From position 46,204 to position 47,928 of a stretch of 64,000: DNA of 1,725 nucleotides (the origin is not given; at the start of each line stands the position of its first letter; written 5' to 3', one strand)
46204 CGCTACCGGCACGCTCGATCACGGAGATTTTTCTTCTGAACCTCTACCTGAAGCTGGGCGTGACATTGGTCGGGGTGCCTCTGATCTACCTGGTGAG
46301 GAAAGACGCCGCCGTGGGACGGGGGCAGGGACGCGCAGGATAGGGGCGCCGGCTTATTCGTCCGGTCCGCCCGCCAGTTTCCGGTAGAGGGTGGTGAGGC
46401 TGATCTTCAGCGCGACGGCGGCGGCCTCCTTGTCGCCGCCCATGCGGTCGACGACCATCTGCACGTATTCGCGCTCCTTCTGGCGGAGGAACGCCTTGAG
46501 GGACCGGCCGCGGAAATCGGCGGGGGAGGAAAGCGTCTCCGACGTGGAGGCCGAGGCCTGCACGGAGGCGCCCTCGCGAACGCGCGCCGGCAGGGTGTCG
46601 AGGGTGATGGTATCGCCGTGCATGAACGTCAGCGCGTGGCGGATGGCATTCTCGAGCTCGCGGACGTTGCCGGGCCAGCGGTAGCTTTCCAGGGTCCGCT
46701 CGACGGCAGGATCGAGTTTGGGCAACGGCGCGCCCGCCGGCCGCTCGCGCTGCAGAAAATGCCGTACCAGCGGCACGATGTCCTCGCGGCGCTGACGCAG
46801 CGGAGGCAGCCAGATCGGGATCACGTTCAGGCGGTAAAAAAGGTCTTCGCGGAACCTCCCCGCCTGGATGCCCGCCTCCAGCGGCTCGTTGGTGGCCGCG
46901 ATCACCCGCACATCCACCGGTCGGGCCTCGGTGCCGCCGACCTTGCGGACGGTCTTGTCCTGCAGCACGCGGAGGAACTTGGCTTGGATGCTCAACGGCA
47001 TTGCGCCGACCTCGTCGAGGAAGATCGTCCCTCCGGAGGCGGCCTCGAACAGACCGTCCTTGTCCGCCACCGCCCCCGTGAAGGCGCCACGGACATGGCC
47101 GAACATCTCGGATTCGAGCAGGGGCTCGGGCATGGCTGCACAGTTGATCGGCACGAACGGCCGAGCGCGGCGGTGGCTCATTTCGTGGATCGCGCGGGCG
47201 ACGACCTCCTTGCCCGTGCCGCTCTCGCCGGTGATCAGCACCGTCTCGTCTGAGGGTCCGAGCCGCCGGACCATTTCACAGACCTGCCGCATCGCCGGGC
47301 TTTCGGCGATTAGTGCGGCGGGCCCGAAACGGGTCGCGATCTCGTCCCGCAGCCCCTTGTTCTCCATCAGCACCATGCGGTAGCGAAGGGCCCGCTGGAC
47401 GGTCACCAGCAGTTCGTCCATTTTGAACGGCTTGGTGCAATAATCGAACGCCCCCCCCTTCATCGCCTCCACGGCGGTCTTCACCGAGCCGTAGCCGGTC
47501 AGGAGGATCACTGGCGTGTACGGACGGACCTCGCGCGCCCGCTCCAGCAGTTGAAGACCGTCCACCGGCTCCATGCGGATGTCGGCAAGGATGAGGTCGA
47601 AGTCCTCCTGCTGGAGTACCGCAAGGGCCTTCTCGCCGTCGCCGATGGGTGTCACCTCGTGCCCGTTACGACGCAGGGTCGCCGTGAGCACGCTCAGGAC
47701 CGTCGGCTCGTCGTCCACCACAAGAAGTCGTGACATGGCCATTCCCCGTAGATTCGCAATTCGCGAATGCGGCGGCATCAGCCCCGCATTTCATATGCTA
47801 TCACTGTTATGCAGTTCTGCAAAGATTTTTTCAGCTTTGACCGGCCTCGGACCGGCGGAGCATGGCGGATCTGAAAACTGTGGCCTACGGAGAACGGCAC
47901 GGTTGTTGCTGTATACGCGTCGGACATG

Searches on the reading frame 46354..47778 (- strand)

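Call 66: search_protein_families(library=pfam, proteins=[window:46354-47778:-])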
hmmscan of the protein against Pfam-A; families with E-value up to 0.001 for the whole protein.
window:46354-47778:- (474 aa): 9 families
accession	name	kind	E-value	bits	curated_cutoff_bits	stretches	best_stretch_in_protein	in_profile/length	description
PF00158.32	Sigma54_activat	-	4.9e-71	238.3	20.2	1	156-322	1-167/168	Sigma-54 interaction domain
PF00072.30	Response_reg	-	3.2e-28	98.5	30.2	1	19-127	2-110/111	Response regulator receiver domain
PF25601.1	AAA_lid_14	-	2.6e-23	82.1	27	1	328-410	1-84/87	AAA+ ATPase lid domain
PF14532.12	Sigma54_activ_2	-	9.1e-18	65.3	25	1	158-327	2-138/138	Sigma-54 interaction domain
PF07728.20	AAA_5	-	1.2e-08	35.4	22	1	180-299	2-124/139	AAA domain (dynein-related subfamily)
PF00004.35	AAA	-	1.3e-06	29.3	21.2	1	180-301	1-115/131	ATPase family associated with various cellular activities (AAA)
PF02954.25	HTH_8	-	1.4e-06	28.4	22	1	431-468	2-39/42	Bacterial regulatory protein, Fis family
PF13191.12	AAA_16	-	1.6e-05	25.9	32.6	1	164-273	10-121/167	AAA ATPase domain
PF07724.20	AAA_2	-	0.00055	20.5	27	1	180-297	6-124/166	AAA domain (Cdc48 subfamily)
